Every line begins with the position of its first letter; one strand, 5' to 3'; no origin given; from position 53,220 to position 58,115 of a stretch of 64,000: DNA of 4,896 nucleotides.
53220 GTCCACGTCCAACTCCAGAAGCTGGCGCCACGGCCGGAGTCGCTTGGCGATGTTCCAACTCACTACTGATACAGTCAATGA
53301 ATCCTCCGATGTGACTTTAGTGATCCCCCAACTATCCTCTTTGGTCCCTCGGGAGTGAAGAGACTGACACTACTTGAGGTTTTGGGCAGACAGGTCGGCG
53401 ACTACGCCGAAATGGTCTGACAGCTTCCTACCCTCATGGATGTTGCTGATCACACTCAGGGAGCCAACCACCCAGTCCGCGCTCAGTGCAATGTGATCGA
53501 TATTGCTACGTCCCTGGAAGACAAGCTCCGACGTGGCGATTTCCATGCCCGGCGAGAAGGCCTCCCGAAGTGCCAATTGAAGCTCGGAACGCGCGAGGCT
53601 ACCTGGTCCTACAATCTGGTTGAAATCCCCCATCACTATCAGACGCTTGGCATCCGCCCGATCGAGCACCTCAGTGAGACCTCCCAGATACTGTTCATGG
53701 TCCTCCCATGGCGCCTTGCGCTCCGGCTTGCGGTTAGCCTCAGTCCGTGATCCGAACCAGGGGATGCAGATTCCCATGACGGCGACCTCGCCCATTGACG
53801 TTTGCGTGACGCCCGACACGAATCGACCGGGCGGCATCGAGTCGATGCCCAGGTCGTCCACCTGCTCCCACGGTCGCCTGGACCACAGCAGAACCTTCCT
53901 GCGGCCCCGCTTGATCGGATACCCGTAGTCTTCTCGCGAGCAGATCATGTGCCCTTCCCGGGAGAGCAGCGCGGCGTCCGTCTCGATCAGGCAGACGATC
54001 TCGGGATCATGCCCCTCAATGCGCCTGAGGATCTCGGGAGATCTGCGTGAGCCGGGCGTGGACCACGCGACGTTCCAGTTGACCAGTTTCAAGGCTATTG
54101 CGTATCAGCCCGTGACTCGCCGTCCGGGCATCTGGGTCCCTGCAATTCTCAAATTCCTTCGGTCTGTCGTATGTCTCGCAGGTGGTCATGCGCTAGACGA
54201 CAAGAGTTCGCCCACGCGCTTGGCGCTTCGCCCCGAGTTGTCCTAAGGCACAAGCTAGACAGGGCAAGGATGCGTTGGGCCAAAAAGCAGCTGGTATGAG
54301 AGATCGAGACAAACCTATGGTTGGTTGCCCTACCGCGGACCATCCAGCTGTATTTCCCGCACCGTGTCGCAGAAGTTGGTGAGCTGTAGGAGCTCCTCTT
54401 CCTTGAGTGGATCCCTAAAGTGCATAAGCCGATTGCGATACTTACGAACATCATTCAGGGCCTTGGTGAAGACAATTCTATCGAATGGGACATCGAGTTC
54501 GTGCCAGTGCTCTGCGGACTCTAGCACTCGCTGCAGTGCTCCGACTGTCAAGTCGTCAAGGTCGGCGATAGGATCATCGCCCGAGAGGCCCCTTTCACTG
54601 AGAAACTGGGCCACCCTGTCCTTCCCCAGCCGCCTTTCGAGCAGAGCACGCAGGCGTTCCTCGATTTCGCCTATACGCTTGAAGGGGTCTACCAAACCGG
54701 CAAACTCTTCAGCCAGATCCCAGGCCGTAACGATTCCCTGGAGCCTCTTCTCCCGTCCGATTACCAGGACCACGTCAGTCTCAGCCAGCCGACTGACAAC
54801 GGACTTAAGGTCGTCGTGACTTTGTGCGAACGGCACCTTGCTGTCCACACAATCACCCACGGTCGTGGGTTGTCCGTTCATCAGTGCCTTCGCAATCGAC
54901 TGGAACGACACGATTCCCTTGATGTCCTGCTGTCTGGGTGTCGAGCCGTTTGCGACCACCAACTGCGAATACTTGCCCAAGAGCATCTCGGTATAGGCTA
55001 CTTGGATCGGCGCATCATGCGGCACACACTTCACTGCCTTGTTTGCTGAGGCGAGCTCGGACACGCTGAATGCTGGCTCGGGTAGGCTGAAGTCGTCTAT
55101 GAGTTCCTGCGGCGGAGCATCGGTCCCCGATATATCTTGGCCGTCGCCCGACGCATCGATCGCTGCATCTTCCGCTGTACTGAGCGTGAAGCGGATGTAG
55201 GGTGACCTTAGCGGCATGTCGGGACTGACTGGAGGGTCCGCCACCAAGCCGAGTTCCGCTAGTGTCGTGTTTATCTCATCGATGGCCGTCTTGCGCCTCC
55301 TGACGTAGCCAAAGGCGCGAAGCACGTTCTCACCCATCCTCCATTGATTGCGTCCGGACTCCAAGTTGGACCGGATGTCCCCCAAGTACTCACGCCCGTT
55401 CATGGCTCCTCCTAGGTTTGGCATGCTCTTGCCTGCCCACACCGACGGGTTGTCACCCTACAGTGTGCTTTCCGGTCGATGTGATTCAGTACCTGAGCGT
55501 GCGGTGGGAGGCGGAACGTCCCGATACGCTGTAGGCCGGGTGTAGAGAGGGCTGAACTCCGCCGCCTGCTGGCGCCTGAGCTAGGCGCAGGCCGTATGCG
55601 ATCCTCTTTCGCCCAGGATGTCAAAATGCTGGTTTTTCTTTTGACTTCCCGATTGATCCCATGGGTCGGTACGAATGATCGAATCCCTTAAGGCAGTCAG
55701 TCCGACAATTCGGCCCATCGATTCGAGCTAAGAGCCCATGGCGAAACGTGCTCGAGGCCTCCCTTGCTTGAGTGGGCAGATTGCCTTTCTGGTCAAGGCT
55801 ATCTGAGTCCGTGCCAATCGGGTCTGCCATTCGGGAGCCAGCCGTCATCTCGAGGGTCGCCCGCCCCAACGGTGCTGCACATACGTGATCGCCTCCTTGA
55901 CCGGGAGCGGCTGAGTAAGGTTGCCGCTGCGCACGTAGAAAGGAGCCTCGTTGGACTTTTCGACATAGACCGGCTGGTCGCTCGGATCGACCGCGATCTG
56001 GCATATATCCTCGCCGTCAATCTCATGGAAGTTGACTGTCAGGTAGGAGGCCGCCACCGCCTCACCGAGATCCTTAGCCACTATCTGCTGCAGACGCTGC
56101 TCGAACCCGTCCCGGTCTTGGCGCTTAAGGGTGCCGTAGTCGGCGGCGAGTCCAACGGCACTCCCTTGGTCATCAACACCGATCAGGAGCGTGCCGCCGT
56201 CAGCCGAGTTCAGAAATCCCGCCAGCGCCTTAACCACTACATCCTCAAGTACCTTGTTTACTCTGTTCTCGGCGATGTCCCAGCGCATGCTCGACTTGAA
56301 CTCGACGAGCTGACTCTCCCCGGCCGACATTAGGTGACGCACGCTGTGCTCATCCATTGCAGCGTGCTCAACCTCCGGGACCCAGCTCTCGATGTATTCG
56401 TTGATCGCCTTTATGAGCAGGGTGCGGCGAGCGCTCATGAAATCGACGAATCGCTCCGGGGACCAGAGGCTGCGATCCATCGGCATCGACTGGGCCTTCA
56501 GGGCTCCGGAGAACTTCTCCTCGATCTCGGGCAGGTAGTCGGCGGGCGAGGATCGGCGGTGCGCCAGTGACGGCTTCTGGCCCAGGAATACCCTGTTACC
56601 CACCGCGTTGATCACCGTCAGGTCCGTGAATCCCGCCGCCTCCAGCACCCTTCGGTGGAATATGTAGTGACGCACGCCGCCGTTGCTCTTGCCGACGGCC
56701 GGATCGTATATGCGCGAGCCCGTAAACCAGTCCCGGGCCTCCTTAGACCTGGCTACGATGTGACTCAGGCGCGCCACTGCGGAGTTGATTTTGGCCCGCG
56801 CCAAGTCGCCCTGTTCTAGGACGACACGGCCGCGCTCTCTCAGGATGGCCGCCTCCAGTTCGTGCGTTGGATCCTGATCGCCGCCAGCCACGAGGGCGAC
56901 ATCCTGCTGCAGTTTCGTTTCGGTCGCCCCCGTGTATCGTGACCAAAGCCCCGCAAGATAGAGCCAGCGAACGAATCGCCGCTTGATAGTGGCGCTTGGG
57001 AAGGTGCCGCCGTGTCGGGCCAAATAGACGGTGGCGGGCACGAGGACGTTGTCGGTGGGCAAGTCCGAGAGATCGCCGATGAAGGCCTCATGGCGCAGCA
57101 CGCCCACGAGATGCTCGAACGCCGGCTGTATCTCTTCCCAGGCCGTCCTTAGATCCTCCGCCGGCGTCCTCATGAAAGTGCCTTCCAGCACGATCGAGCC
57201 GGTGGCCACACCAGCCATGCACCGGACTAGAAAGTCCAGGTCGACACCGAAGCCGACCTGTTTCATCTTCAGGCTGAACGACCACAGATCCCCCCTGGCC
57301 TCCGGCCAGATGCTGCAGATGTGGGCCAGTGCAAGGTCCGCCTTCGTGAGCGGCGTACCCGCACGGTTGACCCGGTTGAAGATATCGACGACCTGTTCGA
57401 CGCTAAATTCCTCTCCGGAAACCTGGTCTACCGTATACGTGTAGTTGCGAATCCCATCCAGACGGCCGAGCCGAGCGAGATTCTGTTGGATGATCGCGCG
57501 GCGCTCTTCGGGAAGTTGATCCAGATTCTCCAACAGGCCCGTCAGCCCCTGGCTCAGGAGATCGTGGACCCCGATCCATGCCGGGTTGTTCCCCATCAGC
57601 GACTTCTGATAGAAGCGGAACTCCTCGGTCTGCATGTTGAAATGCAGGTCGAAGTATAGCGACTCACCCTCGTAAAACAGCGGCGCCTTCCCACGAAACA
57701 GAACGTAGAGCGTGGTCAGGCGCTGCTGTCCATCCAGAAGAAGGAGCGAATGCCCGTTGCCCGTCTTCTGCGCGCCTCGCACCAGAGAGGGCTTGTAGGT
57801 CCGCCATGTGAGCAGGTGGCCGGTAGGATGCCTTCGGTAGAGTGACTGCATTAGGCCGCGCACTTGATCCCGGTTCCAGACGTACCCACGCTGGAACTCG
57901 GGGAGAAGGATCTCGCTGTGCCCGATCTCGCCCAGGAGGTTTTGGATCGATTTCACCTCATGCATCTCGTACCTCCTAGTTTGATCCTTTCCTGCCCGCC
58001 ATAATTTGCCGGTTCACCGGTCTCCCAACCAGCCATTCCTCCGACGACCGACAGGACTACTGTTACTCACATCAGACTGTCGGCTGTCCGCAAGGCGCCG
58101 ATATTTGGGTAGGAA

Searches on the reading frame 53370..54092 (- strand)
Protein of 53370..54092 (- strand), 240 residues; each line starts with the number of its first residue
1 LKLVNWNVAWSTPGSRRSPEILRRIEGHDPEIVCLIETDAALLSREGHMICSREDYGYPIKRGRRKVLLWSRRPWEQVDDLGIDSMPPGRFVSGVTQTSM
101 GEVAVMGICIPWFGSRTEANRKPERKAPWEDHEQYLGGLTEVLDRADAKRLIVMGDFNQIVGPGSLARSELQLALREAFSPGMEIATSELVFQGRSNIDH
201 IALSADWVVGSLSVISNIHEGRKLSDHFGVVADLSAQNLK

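Call 4: search_protein_families(library=pfam, proteins=[window:53370-54092:-], max_evalue=0.01)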
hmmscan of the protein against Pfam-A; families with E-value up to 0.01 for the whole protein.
window:53370-54092:- (240 aa): 1 family
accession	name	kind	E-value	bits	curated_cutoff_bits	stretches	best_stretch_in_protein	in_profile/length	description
PF03372.29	Exo_endo_phos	-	1.3e-12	48.4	24.5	1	5-227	2-225/225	Endonuclease/Exonuclease/phosphatase family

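Call 5: search_protein_families(library=padloc, proteins=[window:53370-54092:-], max_evalue=0.01)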
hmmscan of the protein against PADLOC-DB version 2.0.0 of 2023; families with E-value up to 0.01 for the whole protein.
window:53370-54092:- (240 aa): 0 families

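Call 29: search_protein_families(library=ncbifam, proteins=[window:53370-54092:-], max_evalue=0.01)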
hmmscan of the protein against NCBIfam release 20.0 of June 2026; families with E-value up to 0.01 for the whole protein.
window:53370-54092:- (240 aa): 2 families
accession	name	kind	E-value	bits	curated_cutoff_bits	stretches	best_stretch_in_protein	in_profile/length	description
TIGR00633.1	xth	equivalog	1.9e-05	24.3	99.05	1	1-158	1-151/255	exodeoxyribonuclease III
TIGR00195.1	exoDNase_III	equivalog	8.6e-05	22.3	182.55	1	1-158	1-148/254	exodeoxyribonuclease III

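Call 86: search_protein_families(library=phrogs, proteins=[window:53370-54092:-], max_evalue=0.001)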
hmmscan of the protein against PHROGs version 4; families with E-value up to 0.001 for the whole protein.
window:53370-54092:- (240 aa): 0 families

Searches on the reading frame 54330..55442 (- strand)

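Call 11: search_protein_families(library=pfam, proteins=[window:54330-55442:-], max_evalue=0.01)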
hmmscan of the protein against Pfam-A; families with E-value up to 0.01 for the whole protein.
window:54330-55442:- (370 aa): 1 family
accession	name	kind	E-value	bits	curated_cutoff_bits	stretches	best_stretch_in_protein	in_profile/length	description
PF00571.33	CBS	-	2.6e-09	37.7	24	1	195-248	1-56/57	CBS domain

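Call 29: search_protein_families(library=ncbifam, proteins=[window:54330-55442:-], max_evalue=0.01)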
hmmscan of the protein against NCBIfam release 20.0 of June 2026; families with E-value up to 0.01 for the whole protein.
window:54330-55442:- (370 aa): 3 families
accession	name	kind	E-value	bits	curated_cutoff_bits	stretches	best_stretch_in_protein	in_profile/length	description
NF053863.1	DS11_antiphage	equivalog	3.7e-60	203.6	260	1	39-358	2-302/305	CBS domain-containing anti-phage protein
NF041630.1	CBS_CbpB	equivalog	0.00032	20.6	125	1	157-241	41-129/143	cyclic-di-AMP-binding protein CbpB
NF053603.1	HhpR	exception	0.00062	19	520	1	172-255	40-125/282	CBS domain-containing high hydrostatic pressure regulator HhpR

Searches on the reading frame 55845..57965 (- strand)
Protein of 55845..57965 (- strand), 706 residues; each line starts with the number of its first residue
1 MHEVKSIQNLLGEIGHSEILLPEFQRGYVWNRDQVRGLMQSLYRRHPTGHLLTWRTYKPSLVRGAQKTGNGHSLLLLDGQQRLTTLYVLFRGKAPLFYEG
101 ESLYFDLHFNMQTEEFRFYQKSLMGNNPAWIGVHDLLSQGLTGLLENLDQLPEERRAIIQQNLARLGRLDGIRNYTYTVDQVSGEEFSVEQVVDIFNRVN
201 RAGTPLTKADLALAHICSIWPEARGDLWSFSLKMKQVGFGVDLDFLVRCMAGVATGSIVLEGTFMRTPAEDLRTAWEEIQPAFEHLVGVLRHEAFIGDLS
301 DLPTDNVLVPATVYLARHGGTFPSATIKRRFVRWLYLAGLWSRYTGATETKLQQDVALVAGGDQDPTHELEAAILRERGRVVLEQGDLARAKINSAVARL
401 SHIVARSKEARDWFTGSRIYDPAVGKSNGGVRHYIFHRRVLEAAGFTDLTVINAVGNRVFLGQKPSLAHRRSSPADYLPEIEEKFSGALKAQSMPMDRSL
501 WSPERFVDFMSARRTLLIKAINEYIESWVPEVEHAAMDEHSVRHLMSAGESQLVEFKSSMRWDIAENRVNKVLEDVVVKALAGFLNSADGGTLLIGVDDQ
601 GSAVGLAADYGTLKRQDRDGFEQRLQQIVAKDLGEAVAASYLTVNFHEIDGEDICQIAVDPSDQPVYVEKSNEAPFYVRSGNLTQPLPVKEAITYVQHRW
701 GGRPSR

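Call 11: search_protein_families(library=pfam, proteins=[window:55845-57965:-], max_evalue=0.01)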
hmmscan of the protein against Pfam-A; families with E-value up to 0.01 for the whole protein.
window:55845-57965:- (706 aa): 2 families
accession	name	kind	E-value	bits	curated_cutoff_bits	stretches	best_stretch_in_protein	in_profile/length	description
PF03235.19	GmrSD_N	-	9.4e-28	98.1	33.2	1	9-216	3-198/199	GmrSD restriction endonuclease, N-terminal domain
PF04326.19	SLFN_AlbA_2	-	3.7e-15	56.9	25.3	1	550-687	1-117/118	Schlafen, AlbA_2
